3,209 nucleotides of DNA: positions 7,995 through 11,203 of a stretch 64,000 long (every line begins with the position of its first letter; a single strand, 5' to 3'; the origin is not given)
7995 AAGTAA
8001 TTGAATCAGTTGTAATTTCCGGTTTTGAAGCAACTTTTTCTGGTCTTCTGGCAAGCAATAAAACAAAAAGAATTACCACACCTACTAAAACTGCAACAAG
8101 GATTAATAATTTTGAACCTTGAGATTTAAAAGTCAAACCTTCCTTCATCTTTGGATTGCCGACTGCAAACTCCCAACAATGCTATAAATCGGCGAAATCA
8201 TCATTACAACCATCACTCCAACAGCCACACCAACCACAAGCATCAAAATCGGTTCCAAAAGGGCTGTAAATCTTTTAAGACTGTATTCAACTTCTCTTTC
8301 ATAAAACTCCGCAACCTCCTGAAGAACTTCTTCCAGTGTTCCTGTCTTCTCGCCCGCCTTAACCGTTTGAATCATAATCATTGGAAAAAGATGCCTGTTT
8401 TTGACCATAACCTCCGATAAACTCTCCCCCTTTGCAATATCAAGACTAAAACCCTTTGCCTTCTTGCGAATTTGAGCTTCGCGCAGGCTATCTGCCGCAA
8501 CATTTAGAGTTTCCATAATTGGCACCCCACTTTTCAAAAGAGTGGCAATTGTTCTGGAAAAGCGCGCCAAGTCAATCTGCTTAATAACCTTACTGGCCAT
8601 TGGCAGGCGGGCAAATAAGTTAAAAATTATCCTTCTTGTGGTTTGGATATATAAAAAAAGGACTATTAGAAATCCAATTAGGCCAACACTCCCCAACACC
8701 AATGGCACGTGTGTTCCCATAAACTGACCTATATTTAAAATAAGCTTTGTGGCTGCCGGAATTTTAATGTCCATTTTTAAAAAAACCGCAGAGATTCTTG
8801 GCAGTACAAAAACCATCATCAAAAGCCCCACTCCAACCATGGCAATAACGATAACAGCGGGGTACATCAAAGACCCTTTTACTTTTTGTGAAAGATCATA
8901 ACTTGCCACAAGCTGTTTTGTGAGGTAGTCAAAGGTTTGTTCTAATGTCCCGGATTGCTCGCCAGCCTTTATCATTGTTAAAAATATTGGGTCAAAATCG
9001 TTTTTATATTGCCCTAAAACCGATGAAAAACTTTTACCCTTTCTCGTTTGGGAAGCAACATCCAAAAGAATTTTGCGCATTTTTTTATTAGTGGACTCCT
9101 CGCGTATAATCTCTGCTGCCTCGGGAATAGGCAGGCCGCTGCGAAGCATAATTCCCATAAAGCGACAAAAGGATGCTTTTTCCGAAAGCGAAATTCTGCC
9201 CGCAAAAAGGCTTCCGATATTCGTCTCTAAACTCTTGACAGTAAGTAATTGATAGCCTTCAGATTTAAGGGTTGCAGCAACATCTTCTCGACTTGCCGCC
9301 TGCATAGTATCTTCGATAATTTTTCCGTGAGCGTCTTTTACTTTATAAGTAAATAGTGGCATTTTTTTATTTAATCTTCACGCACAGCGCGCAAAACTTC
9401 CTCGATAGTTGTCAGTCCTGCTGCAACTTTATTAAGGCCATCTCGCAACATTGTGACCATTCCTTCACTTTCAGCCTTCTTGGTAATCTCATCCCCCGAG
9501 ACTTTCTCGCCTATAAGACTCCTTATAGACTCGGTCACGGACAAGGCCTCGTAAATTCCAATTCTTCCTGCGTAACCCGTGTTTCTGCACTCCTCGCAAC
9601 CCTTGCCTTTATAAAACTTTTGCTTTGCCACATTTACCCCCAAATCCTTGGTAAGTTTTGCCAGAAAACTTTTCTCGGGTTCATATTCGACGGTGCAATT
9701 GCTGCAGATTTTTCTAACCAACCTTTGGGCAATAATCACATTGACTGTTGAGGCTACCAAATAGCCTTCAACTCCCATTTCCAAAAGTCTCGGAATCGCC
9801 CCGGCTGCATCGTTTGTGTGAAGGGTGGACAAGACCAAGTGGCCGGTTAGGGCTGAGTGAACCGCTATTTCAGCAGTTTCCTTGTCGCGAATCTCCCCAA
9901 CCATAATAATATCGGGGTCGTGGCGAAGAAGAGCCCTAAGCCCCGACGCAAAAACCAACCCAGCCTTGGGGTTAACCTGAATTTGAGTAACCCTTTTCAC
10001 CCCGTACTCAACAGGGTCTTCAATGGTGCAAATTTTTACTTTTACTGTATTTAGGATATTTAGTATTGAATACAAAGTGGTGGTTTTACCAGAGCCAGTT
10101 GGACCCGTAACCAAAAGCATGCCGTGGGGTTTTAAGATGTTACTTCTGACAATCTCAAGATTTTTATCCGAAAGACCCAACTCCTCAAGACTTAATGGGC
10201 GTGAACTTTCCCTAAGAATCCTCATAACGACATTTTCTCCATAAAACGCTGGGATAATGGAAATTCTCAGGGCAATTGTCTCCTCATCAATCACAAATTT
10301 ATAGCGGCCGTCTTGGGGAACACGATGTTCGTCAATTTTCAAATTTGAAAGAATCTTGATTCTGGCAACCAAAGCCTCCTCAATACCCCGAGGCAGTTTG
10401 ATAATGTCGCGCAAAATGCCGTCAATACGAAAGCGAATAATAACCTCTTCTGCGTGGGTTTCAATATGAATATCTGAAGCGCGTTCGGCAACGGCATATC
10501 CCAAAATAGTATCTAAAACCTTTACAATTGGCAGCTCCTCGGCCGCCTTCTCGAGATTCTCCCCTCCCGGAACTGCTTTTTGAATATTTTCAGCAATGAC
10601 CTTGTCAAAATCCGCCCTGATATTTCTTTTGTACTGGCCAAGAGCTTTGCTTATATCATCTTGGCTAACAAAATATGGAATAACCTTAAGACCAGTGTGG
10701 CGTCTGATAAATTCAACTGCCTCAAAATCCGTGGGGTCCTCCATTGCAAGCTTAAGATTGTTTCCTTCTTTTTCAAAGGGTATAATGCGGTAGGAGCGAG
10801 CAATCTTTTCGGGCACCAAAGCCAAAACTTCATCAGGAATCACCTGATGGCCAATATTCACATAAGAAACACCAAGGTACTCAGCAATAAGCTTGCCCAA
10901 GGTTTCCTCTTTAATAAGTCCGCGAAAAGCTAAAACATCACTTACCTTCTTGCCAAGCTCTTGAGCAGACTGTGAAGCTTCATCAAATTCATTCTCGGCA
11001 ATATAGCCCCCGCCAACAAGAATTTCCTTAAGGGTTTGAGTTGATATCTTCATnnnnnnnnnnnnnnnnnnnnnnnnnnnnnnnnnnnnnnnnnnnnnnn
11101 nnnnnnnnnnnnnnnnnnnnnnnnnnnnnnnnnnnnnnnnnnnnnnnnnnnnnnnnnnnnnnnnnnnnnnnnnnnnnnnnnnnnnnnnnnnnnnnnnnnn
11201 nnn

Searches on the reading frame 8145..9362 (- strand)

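Call 61: search_protein_families(library=pfam, proteins=[window:8145-9362:-], max_evalue=0.001)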
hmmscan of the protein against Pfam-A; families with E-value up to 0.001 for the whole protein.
window:8145-9362:- (405 aa): 1 family
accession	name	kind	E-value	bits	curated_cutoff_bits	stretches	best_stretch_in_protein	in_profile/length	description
PF00482.28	T2SSF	-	3.8e-57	192.1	25.2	2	65-188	1-125/125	Type II secretion system (T2SS), protein F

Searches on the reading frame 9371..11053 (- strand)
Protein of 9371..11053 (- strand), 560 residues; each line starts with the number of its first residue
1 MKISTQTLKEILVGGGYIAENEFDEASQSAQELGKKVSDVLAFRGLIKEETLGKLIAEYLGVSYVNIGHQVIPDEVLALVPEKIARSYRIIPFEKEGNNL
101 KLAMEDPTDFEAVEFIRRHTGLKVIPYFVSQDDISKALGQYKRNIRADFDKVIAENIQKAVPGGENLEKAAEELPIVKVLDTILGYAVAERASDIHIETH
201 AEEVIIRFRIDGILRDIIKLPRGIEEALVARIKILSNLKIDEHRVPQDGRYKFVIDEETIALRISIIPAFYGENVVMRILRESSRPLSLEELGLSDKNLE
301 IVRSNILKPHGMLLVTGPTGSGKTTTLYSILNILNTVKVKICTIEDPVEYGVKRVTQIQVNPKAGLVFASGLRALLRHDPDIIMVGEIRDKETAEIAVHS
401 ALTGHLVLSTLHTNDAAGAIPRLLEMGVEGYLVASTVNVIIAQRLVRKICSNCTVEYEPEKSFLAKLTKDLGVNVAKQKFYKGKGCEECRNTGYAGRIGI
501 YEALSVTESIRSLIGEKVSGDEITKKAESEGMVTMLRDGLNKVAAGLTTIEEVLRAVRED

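Call 61: search_protein_families(library=pfam, proteins=[window:9371-11053:-], max_evalue=0.001)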
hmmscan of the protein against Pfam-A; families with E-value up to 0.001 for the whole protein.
window:9371-11053:- (560 aa): 4 families
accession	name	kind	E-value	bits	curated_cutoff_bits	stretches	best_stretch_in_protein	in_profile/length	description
PF00437.27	T2SSE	-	7.6e-134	446.4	24.9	1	171-555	3-370/370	Type II/IV secretion system protein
PF05157.20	MshEN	-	2.4e-20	72.7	23.1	1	60-143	1-85/90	MshEN domain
PF13401.12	AAA_22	-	0.00023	21.9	27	0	310-349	5-44/130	AAA domain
PF20720.3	nSTAND3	-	0.00046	20.4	27.2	1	305-347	12-54/155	Novel STAND NTPase 3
